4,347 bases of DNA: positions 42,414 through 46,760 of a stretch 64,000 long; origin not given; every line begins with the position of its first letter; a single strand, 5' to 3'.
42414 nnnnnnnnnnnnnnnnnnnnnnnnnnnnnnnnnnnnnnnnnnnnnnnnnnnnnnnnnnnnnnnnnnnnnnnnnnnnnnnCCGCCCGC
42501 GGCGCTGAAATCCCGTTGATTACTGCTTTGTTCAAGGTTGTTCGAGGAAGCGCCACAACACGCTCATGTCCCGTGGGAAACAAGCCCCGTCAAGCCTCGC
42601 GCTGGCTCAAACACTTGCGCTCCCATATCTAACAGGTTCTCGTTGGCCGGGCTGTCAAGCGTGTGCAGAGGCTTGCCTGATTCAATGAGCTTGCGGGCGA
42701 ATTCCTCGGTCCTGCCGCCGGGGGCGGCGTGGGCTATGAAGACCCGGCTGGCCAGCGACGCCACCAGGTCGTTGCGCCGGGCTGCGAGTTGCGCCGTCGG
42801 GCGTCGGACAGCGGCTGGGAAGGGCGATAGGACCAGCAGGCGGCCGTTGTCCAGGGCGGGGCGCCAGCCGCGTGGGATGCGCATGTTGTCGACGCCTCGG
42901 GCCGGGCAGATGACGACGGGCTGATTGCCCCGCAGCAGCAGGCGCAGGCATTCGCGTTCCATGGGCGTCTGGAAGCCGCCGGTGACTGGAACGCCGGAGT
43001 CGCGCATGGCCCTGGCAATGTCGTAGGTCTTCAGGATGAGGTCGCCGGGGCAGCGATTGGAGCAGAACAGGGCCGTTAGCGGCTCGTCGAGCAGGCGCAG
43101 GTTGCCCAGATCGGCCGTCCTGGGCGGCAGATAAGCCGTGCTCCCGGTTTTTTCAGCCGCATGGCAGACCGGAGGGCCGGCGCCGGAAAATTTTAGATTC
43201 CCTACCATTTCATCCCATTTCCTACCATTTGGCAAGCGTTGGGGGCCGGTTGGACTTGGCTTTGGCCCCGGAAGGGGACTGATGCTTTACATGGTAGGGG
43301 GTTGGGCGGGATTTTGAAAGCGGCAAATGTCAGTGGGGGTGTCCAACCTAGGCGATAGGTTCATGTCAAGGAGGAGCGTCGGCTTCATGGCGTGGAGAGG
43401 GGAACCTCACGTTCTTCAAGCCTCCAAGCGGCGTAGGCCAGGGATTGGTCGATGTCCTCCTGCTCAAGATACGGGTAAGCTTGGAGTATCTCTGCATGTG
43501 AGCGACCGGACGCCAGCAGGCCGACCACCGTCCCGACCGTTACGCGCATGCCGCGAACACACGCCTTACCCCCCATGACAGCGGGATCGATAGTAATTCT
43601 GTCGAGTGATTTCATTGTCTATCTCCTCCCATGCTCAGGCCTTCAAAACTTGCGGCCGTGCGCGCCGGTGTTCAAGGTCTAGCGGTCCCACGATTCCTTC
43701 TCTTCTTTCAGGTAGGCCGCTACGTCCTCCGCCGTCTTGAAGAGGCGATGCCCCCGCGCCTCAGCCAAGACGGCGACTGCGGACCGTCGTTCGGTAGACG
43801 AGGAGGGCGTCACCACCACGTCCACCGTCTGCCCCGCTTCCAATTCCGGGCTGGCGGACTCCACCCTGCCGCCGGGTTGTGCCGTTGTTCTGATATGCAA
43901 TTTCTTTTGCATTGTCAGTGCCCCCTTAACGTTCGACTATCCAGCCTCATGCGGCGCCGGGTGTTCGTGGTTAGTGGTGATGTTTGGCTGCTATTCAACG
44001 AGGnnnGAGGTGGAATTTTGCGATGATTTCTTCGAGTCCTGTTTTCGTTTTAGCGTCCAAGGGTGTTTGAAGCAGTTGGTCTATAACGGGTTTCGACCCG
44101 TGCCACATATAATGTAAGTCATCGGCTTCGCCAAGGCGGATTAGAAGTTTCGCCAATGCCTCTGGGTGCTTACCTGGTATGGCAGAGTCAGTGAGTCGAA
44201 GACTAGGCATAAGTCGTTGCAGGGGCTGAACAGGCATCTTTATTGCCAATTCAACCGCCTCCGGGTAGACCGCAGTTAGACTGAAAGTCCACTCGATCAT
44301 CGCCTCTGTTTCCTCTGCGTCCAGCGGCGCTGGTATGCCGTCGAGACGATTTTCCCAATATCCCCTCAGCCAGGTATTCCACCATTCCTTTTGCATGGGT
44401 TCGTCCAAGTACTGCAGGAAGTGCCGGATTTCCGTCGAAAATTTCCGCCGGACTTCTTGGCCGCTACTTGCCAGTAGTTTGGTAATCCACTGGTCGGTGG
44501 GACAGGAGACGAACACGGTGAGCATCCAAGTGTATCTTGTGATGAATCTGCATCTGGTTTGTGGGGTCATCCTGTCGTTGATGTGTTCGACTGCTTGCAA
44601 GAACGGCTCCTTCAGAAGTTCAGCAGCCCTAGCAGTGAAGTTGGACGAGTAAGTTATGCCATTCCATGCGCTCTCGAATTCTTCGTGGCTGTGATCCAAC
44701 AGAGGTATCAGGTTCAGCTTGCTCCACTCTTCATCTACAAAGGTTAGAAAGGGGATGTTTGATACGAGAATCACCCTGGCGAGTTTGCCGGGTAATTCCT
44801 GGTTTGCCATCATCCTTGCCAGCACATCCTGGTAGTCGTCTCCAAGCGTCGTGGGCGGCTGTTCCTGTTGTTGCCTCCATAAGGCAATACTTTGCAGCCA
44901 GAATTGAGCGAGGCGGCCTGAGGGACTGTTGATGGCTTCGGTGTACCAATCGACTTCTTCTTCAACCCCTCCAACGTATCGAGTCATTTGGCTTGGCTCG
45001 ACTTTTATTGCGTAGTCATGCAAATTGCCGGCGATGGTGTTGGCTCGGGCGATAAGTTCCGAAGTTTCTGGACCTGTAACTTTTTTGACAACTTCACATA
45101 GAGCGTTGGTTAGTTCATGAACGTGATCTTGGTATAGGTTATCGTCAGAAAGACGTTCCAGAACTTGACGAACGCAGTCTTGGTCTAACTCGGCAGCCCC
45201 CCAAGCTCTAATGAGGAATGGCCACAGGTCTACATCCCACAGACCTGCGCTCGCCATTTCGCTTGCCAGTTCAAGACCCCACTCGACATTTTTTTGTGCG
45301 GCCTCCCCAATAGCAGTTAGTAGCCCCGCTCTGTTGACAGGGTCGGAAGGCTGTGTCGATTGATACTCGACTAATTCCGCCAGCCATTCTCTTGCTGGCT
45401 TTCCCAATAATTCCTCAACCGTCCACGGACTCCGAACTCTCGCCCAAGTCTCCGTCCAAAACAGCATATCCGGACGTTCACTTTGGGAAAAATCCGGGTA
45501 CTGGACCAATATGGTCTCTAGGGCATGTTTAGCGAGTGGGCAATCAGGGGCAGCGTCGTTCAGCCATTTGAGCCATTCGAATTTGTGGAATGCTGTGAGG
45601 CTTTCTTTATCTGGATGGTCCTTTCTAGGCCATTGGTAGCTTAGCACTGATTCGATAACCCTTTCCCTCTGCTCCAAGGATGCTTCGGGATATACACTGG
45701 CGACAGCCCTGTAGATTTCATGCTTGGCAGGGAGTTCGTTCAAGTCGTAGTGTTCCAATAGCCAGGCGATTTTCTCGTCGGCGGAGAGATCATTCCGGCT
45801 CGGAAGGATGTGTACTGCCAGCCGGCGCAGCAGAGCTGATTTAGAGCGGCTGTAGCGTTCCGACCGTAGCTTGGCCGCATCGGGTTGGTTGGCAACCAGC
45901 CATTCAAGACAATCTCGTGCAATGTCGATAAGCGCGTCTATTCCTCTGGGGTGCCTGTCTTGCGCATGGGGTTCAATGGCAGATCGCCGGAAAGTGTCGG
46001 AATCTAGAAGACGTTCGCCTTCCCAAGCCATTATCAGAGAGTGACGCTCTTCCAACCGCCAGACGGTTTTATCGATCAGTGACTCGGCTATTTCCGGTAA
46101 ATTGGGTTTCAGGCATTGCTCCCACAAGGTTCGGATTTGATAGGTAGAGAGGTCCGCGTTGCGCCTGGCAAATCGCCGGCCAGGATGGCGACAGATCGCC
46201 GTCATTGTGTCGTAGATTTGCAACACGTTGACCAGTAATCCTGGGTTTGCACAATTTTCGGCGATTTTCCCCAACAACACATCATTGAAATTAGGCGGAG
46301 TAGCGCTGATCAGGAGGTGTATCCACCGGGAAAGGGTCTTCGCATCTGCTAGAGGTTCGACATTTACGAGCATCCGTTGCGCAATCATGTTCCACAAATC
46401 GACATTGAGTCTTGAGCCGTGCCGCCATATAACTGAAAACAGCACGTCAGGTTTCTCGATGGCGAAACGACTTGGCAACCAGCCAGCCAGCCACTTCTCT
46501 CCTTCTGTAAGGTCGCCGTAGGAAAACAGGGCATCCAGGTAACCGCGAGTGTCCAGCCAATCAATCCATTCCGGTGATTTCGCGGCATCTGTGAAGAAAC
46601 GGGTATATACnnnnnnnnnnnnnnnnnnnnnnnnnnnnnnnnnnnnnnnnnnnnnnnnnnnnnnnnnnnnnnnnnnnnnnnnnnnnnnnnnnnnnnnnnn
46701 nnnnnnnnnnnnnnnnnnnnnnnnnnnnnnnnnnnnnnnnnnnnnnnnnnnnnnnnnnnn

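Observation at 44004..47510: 1168-aa SIR2-domain protein with an ~880-aa unassigned helical C-terminus: DSR-like NADase candidate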

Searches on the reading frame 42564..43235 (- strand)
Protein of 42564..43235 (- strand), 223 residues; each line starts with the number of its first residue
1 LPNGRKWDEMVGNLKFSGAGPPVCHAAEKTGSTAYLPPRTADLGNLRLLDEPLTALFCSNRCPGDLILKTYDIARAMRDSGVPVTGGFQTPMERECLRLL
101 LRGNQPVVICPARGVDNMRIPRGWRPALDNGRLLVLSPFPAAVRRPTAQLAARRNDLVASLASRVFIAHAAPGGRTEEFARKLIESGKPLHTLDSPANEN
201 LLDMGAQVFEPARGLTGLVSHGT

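Call 11: search_protein_families(library=pfam, proteins=[window:42564-43235:-], max_evalue=0.01)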
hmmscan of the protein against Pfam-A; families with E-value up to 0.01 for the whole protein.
window:42564-43235:- (223 aa): 1 family
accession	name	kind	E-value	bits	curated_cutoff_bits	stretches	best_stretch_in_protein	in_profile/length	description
PF02481.21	DNA_processg_A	-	0.00046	19.9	29.6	1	43-196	34-190/212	DNA recombination-mediator protein A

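Call 51: search_protein_families(library=padloc, proteins=[window:42564-43235:-], max_evalue=0.01)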
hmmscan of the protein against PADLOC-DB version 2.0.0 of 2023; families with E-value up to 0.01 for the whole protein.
window:42564-43235:- (223 aa): 1 family
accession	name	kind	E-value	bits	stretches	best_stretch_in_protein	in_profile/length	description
PDLC03927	PsyrA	-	1e-11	42.7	1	43-210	123-294/398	-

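Call 83: find_homologous_proteins(query=window:42564-43235:-, max_evalue=0.00001)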
Query window:42564-43235:- (223 aa): 1140 proteins with E <= 0.00001 among 3295 candidates; the best 120 are listed.
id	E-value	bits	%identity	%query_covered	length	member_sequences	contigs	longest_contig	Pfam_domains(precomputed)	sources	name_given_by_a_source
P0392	6.5e-139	479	100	96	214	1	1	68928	-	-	-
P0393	2.6e-98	346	81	87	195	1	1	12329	PF02481.22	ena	-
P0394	1.2e-97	344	81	84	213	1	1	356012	PF02481.22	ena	-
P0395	3.1e-96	339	82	84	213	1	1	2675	PF02481.22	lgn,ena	-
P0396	4.6e-96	339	80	86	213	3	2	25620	-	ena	-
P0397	4.7e-95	335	82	83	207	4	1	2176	PF02481.22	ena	-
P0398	6.7e-95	335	78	84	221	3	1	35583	-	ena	-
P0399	3.2e-94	333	78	86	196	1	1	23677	-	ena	-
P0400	3.6e-94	332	79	83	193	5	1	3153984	PF02481.22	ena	-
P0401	3.8e-94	332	79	86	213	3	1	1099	-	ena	-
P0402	4.4e-94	332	84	78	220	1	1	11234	PF02481.22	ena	-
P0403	7.8e-94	331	84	79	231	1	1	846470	PF02481.22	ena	-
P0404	8.5e-94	331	79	84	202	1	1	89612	PF02481.22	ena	-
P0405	7.8e-93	328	76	86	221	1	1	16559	PF02481.22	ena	-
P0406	1.5e-92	327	81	80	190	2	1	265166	-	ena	-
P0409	2.5e-92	326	84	78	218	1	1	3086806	-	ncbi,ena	-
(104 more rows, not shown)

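Call 85: find_encoding_contigs(protein=P0409, flank=8000, max_places=2)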
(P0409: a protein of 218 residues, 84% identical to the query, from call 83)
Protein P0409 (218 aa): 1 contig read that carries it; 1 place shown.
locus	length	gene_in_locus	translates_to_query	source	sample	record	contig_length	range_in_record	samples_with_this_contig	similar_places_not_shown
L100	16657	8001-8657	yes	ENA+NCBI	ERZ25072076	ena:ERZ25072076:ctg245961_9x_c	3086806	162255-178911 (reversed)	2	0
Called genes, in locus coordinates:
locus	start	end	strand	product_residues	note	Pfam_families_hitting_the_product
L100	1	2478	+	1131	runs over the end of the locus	PF13091:PLDc_2 (weak), PF00176:SNF2-rel_dom (faint), PF00270:DEAD (faint), PF04851:ResIII (faint), PF00271:Helicase_C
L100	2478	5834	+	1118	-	PF20473:MmeI_Mtase (faint), PF07669:Eco57I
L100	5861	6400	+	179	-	-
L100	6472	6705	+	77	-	-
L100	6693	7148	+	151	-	PF01850:PIN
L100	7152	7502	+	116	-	-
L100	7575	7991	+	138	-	-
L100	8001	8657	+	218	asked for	-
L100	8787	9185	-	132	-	-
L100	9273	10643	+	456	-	-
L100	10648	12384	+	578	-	PF03852:Vsr, PF00145:DNA_methylase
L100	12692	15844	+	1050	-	PF12705:PDDEXK_1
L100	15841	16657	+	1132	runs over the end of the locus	PF00580:UvrD-helicase, PF13245:AAA_19 (weak), PF13361:UvrD_C, PF13538:UvrD_C_2 (faint), PF12705:PDDEXK_1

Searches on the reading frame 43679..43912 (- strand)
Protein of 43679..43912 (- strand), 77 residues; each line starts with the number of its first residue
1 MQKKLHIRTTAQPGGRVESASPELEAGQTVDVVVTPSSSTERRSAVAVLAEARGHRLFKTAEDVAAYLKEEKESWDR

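Call 11: search_protein_families(library=pfam, proteins=[window:43679-43912:-], max_evalue=0.01)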
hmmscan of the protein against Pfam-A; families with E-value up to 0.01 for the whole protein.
window:43679-43912:- (77 aa): 0 families

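Call 51: search_protein_families(library=padloc, proteins=[window:43679-43912:-], max_evalue=0.01)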
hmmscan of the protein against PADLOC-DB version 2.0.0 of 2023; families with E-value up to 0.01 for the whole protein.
window:43679-43912:- (77 aa): 0 families

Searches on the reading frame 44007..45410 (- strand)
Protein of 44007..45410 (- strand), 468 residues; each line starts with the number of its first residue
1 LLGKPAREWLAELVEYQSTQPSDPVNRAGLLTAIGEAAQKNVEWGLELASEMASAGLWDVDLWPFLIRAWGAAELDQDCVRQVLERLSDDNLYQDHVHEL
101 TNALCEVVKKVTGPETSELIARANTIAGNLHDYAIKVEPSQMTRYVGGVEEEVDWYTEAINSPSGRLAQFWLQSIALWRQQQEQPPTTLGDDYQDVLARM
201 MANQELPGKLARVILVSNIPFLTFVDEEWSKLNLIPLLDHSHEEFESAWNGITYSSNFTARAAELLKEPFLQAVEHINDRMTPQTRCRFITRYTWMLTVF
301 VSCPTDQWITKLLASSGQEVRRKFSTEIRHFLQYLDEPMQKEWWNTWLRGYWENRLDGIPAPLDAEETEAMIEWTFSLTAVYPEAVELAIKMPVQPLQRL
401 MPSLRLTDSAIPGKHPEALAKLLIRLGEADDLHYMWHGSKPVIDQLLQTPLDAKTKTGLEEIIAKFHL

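Call 19: search_protein_families(library=padloc, proteins=[window:44007-45410:-], max_evalue=1)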
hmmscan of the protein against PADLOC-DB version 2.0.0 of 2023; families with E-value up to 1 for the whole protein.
window:44007-45410:- (468 aa): 2 families
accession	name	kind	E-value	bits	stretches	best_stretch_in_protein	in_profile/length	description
PDLC04167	Dsr1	-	4.1e-18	62.5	1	125-449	909-1222/1248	-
PDLC02183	Dsr1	-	1.1e-15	54.5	1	47-424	865-1230/1275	-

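Call 20: search_protein_families(library=ncbifam, proteins=[window:44007-45410:-], max_evalue=1)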
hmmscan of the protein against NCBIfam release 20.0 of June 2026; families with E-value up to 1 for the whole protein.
window:44007-45410:- (468 aa): 1 family
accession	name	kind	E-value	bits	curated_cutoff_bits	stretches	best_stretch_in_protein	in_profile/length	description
NF041818.1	Dsr1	equivalog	5.5e-18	64.1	1400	1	44-426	859-1224/1263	anti-phage defense-associated sirtuin Dsr1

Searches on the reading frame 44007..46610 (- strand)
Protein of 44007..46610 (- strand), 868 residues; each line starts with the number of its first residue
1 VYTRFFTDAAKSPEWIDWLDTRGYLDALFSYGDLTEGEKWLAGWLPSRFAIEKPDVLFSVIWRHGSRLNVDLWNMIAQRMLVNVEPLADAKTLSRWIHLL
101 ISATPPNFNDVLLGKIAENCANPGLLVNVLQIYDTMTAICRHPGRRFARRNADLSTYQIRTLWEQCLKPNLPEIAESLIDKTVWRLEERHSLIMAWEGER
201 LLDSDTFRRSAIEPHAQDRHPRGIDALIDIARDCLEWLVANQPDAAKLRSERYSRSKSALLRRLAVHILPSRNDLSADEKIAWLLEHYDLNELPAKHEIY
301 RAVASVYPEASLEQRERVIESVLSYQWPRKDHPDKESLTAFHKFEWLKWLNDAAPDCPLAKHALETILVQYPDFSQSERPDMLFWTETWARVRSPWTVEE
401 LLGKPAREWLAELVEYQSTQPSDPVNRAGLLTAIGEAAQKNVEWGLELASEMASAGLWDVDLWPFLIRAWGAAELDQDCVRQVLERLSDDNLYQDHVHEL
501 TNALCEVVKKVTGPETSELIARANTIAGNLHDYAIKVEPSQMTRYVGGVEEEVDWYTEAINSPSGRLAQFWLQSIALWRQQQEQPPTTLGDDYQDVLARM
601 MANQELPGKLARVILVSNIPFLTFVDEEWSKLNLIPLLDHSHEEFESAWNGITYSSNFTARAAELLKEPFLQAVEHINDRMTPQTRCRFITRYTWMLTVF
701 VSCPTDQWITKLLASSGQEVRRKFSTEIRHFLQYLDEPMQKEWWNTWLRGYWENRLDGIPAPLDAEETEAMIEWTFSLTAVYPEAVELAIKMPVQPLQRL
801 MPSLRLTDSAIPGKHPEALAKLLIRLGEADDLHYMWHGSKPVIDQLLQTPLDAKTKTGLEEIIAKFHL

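Call 19: search_protein_families(library=padloc, proteins=[window:44007-46610:-], max_evalue=1)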
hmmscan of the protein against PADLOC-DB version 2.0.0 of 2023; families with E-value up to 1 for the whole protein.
window:44007-46610:- (868 aa): 3 families
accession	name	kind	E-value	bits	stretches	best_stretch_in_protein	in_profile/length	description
PDLC04167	Dsr1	-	2e-23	80.1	1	203-849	583-1222/1248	-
PDLC02183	Dsr1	-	3.5e-17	59.5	1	203-824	616-1230/1275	-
PDLC04166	Dsr1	-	9.3e-15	51.4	1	209-668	552-1011/1227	-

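Call 20: search_protein_families(library=ncbifam, proteins=[window:44007-46610:-], max_evalue=1)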
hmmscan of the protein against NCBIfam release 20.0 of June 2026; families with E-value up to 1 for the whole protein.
window:44007-46610:- (868 aa): 1 family
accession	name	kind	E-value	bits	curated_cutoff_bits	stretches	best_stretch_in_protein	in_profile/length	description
NF041818.1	Dsr1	equivalog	1.9e-27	95.5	1400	1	199-825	609-1223/1263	anti-phage defense-associated sirtuin Dsr1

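Call 77: search_protein_representatives(protein=window:44007-46610:-)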
Query: 868 residues. Proteins with E-value up to 0.001 (for the whole library): 1956; up to 1e-10: 1374; up to 1e-30: 745. The best 150 are listed.
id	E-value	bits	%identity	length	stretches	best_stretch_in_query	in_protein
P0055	2.8e-237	806.6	45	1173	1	2-866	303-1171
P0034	3.4e-237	806.3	47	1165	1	1-866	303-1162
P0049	1.6e-230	784.2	44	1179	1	1-865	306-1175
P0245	6.4e-209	712.7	44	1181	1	3-865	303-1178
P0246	1.6e-205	701.5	49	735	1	148-866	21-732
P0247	1.8e-196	671.6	40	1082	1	2-863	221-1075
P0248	5.6e-196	669.9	42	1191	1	3-866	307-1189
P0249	1.5e-178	612.2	40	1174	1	3-868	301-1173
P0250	6.7e-178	610.1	39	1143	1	3-865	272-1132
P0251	3.4e-177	607.8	40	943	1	3-865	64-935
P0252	3.7e-174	597.7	43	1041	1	1-727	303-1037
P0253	1.4e-173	595.8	36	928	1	1-866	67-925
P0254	1.9e-171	588.8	36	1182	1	3-865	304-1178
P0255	2.2e-170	585.2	39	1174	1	1-865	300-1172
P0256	1.8e-167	575.6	38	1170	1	2-866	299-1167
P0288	6.9e-141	487.7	35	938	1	3-852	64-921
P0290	2.5e-140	485.8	35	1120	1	3-805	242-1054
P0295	2.6e-136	472.5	34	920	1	2-864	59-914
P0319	2.4e-121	423.0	31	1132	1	3-831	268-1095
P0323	2.2e-118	413.2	32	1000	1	3-865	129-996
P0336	4.6e-107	375.7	31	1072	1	4-834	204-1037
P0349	6.0e-104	365.4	31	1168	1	3-838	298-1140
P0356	2.5e-100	353.5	31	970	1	12-866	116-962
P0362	1.4e-97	344.4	30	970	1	3-839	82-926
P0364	9.7e-97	341.6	31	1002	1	3-832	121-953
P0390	2.3e-88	313.9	33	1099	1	3-828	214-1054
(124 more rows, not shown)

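Call 78: search_protein_families(library=pfam, proteins=[P0251, P0253, P0288, P0295, P0323, P0356, P0362, P0364, P0247, P0336], max_evalue=0.001)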
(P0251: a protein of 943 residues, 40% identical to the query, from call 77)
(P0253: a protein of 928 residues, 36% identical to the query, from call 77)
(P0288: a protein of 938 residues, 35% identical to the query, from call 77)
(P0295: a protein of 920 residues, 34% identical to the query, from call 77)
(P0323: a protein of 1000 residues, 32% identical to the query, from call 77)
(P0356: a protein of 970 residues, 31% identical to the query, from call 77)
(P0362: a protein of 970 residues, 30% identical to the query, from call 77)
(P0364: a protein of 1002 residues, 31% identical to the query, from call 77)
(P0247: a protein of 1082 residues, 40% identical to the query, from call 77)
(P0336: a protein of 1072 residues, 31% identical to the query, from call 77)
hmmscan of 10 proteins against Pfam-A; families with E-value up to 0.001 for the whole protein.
P0251 (943 aa): 1 family
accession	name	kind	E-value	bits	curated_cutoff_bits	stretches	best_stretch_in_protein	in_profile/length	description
PF13212.11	DUF4020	-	9.4e-07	29.2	22.7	1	775-862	14-105/182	Domain of unknown function (DUF4020)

P0253 (928 aa): 1 family
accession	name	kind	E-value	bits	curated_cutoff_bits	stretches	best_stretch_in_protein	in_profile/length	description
PF13212.11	DUF4020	-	8.7e-09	35.8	22.7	1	770-856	18-109/182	Domain of unknown function (DUF4020)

P0288 (938 aa): 1 family
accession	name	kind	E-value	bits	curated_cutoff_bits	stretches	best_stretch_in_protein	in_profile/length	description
PF13212.11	DUF4020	-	1.8e-11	44.5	22.7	1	764-930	2-180/182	Domain of unknown function (DUF4020)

P0295 (920 aa): 1 family
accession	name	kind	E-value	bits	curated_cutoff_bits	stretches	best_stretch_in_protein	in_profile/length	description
PF13212.11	DUF4020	-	3.9e-09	36.9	22.7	1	757-873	14-141/182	Domain of unknown function (DUF4020)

P0323 (1000 aa): 1 family
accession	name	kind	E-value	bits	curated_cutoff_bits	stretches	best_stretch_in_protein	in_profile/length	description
PF13289.12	SIR2_2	-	3.3e-05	24.5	24.5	1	5-54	76-131/141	SIR2-like domain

P0356 (970 aa): 1 family
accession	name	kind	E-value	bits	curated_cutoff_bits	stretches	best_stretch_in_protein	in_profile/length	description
PF13212.11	DUF4020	-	4.3e-09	36.8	22.7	1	802-891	13-106/182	Domain of unknown function (DUF4020)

P0362 (970 aa): 1 family
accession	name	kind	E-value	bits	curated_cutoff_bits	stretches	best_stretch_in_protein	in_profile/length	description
PF13212.11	DUF4020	-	4.2e-09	36.8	22.7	1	794-918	14-149/182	Domain of unknown function (DUF4020)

P0364 (1002 aa): 1 family
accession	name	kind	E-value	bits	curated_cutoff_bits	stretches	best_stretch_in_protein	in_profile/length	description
PF13212.11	DUF4020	-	4.9e-09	36.6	22.7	1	828-916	14-106/182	Domain of unknown function (DUF4020)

P0247 (1082 aa): 2 families
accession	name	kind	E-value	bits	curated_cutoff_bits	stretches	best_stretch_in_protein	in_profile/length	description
PF13289.12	SIR2_2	-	2.1e-19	70.5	24.5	1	26-145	2-124/141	SIR2-like domain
PF13212.11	DUF4020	-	1.1e-12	48.4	22.7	1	918-1005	13-104/182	Domain of unknown function (DUF4020)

P0336 (1072 aa): 2 families
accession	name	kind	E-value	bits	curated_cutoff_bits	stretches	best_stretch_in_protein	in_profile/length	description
PF13289.12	SIR2_2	-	1.1e-19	71.4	24.5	1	12-112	3-105/141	SIR2-like domain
PF13212.11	DUF4020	-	7e-05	23.1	22.7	1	909-1055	13-168/182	Domain of unknown function (DUF4020)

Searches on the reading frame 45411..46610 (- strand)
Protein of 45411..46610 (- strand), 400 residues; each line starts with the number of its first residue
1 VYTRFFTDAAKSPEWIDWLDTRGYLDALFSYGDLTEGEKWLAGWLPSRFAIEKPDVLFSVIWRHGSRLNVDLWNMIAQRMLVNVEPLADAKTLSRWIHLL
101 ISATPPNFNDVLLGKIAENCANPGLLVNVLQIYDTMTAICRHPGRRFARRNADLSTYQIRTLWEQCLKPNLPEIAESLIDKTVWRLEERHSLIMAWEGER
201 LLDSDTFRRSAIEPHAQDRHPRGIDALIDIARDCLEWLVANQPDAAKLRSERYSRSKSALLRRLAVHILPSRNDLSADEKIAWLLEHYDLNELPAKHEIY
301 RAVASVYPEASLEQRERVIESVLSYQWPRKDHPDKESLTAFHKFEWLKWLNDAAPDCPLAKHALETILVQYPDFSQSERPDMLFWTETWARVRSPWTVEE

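Call 19: search_protein_families(library=padloc, proteins=[window:45411-46610:-], max_evalue=1)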
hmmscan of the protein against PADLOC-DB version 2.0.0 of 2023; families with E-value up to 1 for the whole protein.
window:45411-46610:- (400 aa): 3 families
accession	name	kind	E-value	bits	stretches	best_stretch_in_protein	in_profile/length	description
PDLC04166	Dsr1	-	4.6e-09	32.6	1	209-352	552-696/1227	-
PDLC02183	Dsr1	-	0.00028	16.7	1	203-287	616-700/1275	-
PDLC04167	Dsr1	-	0.0058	12.3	1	203-388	583-779/1248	-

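Call 20: search_protein_families(library=ncbifam, proteins=[window:45411-46610:-], max_evalue=1)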
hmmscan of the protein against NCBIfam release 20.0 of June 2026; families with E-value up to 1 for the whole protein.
window:45411-46610:- (400 aa): 2 families
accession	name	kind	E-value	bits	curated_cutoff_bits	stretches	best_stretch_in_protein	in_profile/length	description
NF041818.1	Dsr1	equivalog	5.3e-08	31.1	1400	1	199-388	609-808/1263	anti-phage defense-associated sirtuin Dsr1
TIGR01562.1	FdhE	equivalog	0.1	12.1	187.65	1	236-351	61-170/305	formate dehydrogenase accessory protein FdhE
